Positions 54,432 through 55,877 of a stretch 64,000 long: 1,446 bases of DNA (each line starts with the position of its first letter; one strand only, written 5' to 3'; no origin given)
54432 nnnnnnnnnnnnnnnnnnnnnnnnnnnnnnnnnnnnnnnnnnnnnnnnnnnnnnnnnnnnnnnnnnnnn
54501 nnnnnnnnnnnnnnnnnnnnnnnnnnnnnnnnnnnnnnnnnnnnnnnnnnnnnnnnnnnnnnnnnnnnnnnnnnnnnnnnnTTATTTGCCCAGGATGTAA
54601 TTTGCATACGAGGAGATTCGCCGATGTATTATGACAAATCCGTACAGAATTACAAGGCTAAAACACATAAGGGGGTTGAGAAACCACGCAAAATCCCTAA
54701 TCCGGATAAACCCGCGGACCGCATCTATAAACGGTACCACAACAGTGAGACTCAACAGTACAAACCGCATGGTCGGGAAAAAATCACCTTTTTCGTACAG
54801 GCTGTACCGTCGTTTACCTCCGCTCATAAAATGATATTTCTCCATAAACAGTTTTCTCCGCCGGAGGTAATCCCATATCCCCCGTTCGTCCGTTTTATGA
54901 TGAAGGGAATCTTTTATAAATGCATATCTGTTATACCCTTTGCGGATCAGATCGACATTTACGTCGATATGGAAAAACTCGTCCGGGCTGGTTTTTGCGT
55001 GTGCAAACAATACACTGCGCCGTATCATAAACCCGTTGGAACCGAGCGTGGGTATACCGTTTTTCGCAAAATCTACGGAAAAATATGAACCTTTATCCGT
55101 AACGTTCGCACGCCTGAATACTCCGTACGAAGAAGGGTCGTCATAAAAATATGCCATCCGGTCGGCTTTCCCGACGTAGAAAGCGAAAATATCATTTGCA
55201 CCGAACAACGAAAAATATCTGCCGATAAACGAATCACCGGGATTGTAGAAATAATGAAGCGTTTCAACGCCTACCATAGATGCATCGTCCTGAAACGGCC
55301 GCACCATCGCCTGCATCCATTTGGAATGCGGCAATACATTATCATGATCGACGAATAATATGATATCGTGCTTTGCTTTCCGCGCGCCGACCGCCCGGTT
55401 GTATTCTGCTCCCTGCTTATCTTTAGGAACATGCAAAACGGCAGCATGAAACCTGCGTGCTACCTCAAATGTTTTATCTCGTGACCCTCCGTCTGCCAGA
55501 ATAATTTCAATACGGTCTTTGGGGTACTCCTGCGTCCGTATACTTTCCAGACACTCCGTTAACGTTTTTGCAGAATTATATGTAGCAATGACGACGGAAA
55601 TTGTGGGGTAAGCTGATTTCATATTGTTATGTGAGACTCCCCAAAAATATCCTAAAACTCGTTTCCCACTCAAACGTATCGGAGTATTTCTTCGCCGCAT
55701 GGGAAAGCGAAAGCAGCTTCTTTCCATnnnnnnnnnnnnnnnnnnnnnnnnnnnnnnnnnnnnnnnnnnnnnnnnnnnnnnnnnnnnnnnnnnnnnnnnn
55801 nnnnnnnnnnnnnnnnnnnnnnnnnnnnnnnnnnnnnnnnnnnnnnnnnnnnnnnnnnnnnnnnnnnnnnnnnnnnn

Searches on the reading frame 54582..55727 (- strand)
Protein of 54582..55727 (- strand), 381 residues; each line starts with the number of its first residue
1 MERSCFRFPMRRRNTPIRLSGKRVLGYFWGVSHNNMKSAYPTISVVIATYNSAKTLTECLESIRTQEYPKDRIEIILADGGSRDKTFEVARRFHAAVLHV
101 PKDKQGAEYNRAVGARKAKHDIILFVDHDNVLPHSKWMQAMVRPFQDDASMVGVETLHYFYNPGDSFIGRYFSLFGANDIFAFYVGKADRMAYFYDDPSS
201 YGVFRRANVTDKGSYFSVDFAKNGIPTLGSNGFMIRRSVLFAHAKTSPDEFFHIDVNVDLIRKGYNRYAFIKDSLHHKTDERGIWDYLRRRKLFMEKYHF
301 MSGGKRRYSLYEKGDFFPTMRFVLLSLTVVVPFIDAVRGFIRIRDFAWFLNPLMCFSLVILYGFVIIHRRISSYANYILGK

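Call 69: search_protein_families(library=pfam, proteins=[window:54582-55727:-], max_evalue=0.0001)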
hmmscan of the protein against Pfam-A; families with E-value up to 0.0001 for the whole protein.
window:54582-55727:- (381 aa): 3 families
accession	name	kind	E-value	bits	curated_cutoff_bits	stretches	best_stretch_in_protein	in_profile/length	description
PF00535.33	Glycos_transf_2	-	1.3e-25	90.7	23.3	1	44-166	1-125/168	Glycosyl transferase family 2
PF13641.12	Glyco_tranf_2_3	-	1.2e-12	48.7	27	1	41-156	1-123/230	Glycosyltransferase like family 2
PF10111.15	Glyco_tranf_2_2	-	3.9e-07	30.3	27.3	1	44-132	1-94/276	Glycosyltransferase like family 2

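Call 70: search_protein_families(library=ncbifam, proteins=[window:54582-55727:-], max_evalue=0.00001)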
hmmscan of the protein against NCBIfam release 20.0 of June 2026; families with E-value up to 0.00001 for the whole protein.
window:54582-55727:- (381 aa): 19 families
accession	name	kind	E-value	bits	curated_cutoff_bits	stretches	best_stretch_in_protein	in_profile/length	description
TIGR03965.1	mycofact_glyco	equivalog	2e-17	63.2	280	1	38-149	71-183/467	mycofactocin biosynthesis glycosyltransferase MftF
TIGR04283.1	glyco_like_mftF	equivalog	2e-16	60.3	182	1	43-152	1-104/221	TIGR04283 family arsenosugar biosynthesis glycosyltransferase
NF041875.1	EPS_EpsD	equivalog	2.3e-16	60.1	370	1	43-150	1-109/325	exopolysaccharide biosynthesis glycosyltransferase EpsD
TIGR03111.1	glyc2_xrt_Gpos1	hypoth_equivalog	4.8e-16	58.6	363.95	1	34-151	42-162/439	TIGR03111 family XrtG-associated glycosyltransferase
NF038302.1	EPS_HpsE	equivalog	2e-14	53.3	300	1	43-147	3-112/307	hormogonium polysaccharide biosynthesis glycosyltransferase HpsE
NF007482.0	PRK10073.1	equivalog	2.9e-14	52.8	423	1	36-140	1-106/334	glycosyltransferase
TIGR03937.1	PgaC_IcaA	equivalog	5.6e-13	48.6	422.3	1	35-153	39-158/407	poly-beta-1,6-N-acetyl-D-glucosamine synthase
NF041394.1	GtaseAglG_Halo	equivalog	4.2e-11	42.7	440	1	43-153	3-116/304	glucosyl-dolichyl phosphate glucuronosyltransferase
NF010496.0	PRK13915.1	equivalog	2.7e-10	39.8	262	1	39-150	29-147/307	glucosyl-3-phosphoglycerate synthase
NF050050.1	ProtGlycPglI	equivalog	2e-09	37.2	500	1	41-133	2-97/306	GalNAc(5)-diNAcBac-PP-undecaprenol beta-1,3-glucosyltransferase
NF047683.1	TeichurnBiosyTuaG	equivalog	9.6e-09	35.2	400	1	36-136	1-103/252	teichuronic acid biosynthesis protein TuaG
TIGR03469.1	HpnB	hypoth_equivalog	2.2e-08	33.6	379.25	1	35-95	38-97/386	hopene-associated glycosyltransferase HpnB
NF038299.1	EPS_HpsN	equivalog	4e-08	32.6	425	1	41-151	1-112/317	hormogonium polysaccharide biosynthesis glycosyltransferase HpsN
TIGR04242.1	nodulat_NodC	equivalog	6.7e-08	31.9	550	1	36-133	43-145/395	chitooligosaccharide synthase NodC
NF008558.0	PRK11498.1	equivalog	1e-07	30.3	992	1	36-167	268-398/872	UDP-forming cellulose synthase catalytic subunit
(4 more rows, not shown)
